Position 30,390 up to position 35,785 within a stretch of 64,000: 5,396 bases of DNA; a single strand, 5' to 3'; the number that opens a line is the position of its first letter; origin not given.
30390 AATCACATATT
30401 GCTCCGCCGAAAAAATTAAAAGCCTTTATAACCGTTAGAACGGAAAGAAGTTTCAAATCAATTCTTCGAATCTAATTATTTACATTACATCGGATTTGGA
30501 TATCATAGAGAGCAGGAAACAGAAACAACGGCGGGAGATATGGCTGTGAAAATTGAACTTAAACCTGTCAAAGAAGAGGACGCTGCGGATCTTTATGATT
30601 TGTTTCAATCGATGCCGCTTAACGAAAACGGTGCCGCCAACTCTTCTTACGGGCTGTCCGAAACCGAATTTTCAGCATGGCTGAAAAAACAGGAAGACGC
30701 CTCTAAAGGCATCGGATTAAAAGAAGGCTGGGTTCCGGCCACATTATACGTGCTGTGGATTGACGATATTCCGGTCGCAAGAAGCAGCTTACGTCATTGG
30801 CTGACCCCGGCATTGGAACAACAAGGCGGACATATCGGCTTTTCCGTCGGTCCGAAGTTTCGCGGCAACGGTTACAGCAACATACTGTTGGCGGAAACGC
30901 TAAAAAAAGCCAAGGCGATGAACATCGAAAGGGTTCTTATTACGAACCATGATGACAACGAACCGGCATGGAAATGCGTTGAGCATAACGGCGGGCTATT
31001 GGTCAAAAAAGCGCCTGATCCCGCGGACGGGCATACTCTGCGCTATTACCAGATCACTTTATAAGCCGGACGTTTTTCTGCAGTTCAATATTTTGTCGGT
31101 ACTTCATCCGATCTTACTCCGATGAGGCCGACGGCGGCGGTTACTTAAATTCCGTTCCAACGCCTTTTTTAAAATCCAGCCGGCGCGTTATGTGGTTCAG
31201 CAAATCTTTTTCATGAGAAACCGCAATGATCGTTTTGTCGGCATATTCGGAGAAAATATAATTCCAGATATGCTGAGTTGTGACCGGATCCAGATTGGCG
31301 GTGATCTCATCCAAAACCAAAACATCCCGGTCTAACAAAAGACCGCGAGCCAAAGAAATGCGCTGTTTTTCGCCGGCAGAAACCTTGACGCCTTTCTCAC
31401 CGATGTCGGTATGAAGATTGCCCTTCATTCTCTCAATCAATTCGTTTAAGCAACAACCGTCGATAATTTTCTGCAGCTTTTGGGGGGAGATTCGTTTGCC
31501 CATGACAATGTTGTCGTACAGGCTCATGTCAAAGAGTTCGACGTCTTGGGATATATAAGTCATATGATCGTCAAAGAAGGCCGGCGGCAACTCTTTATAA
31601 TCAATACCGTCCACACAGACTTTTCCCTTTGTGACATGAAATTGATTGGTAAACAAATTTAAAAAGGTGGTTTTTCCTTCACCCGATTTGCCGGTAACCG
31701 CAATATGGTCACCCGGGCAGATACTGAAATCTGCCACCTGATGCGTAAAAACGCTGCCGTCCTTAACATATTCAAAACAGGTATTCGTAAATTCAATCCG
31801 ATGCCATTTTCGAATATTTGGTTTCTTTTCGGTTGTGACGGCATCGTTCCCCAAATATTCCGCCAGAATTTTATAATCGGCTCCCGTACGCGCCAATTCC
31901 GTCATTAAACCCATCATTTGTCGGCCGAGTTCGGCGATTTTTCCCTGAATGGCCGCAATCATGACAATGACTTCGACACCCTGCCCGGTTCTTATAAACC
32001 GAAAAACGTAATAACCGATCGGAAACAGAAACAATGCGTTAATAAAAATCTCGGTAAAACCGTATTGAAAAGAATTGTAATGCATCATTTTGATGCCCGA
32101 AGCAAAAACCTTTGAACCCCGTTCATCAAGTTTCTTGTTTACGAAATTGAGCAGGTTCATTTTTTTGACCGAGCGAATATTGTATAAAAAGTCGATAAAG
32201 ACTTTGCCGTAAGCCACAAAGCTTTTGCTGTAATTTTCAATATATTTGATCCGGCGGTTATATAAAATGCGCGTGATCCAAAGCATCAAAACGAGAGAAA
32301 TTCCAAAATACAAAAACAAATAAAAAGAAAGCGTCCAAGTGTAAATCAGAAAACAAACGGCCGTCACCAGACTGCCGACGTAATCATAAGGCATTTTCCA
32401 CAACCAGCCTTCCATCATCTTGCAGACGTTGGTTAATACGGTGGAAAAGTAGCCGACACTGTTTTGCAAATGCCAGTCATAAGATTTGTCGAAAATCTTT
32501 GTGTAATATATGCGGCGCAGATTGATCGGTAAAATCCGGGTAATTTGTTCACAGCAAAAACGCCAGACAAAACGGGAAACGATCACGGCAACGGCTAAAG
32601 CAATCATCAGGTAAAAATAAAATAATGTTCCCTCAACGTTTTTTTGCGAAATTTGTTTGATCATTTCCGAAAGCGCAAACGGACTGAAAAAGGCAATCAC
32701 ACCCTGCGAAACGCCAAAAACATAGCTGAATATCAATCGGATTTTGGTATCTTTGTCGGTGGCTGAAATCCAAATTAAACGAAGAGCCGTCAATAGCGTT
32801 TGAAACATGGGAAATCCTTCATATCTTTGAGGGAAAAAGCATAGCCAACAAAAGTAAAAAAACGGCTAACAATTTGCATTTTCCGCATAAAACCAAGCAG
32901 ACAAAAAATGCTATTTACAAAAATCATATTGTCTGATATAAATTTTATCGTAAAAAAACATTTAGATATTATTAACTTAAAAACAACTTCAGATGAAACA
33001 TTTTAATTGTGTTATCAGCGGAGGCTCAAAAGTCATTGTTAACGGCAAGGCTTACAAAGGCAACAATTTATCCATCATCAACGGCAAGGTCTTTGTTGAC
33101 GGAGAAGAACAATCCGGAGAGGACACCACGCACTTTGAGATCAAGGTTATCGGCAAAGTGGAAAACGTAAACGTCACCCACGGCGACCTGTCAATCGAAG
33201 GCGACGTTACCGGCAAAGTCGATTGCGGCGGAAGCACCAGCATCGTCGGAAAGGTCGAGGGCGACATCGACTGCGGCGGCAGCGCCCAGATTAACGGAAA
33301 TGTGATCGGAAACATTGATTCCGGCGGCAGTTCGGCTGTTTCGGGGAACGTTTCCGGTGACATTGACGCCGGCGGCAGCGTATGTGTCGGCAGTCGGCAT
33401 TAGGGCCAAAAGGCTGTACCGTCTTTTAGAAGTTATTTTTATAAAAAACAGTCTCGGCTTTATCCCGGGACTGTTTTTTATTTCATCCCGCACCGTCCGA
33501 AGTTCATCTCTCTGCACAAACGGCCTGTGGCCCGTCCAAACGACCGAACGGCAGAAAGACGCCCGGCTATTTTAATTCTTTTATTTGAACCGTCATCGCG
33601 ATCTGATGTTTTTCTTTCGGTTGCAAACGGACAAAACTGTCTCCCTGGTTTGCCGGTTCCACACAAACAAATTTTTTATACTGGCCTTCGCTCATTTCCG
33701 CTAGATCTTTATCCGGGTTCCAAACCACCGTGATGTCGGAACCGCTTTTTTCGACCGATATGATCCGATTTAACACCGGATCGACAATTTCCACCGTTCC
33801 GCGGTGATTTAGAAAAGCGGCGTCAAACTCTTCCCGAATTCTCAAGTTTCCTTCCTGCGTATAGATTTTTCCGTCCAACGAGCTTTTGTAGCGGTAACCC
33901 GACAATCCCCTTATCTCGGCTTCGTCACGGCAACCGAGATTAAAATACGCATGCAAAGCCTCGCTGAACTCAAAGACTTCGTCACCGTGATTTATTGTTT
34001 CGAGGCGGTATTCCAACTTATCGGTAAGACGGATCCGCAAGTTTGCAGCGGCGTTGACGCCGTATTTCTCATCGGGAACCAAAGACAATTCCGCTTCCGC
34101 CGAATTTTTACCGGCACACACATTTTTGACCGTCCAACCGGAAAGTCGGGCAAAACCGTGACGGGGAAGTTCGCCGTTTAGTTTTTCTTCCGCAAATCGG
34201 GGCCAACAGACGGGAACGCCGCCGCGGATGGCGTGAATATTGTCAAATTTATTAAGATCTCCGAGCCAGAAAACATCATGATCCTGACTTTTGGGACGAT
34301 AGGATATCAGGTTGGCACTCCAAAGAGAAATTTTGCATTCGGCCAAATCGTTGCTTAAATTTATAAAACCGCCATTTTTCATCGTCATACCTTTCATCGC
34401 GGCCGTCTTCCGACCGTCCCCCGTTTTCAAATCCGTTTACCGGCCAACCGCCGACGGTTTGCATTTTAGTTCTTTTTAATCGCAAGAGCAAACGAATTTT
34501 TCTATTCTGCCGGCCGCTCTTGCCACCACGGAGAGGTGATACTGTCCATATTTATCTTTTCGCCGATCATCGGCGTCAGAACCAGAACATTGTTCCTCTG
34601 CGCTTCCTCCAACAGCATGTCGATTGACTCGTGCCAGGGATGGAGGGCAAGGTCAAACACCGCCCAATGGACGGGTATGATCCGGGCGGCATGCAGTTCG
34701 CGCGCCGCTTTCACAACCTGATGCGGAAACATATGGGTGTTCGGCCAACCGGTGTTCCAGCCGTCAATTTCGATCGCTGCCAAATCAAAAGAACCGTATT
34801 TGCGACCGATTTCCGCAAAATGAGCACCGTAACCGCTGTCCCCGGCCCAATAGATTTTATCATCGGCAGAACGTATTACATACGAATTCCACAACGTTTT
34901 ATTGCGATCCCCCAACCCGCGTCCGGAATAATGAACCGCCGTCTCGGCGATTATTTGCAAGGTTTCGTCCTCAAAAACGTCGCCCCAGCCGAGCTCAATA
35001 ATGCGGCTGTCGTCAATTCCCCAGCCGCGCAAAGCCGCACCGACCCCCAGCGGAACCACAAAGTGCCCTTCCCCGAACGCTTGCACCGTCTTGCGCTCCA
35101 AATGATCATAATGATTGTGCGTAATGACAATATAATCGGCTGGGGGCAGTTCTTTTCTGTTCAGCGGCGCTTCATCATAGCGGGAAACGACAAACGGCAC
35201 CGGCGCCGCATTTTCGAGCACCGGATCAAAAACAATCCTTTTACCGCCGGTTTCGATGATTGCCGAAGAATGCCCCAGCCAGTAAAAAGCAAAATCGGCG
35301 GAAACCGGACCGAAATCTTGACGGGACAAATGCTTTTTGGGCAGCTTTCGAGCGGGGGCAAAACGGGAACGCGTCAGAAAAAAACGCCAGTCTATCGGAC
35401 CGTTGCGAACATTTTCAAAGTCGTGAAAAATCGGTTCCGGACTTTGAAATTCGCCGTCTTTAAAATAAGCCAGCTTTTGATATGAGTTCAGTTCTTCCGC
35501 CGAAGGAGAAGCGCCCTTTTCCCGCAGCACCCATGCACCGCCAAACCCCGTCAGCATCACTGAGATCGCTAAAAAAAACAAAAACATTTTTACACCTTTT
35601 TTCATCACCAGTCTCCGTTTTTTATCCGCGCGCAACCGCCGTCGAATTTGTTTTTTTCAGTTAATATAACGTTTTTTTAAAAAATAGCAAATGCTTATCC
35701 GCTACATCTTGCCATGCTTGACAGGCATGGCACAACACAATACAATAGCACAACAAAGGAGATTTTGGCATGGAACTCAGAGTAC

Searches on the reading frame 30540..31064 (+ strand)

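Call 50: search_protein_families(library=pfam, proteins=[window:30540-31064:+], max_evalue=0.0001)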
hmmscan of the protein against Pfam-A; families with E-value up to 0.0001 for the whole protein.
window:30540-31064:+ (174 aa): 2 families
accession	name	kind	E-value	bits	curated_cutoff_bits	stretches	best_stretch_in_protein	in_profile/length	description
PF00583.31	Acetyltransf_1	-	2.2e-08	34.8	20.7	1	51-149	20-113/116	Acetyltransferase (GNAT) family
PF13302.13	Acetyltransf_3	-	3.2e-07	31.6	25.4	1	5-151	2-136/138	Acetyltransferase (GNAT) domain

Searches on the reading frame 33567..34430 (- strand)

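Call 50: search_protein_families(library=pfam, proteins=[window:33567-34430:-], max_evalue=0.0001)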
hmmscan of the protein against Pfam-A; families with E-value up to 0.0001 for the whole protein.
window:33567-34430:- (287 aa): 1 family
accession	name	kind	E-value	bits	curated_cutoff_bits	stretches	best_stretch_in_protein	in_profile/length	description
PF01263.26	Aldose_epim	-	1.9e-35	123.2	27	1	23-280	3-297/299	Aldose 1-epimerase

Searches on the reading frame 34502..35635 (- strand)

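Call 50: search_protein_families(library=pfam, proteins=[window:34502-35635:-], max_evalue=0.0001)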
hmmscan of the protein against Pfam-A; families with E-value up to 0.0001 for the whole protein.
window:34502-35635:- (377 aa): 3 families
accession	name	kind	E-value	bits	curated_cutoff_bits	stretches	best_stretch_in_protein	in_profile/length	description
PF12706.13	Lactamase_B_2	-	6.2e-35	121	27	1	133-324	2-200/200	Beta-lactamase superfamily domain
PF13483.12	Lactamase_B_3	-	1.6e-14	54.6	24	1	118-323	3-160/160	Beta-lactamase superfamily domain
PF00753.33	Lactamase_B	-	5.5e-07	30.2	22.7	1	119-178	3-56/196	Metallo-beta-lactamase superfamily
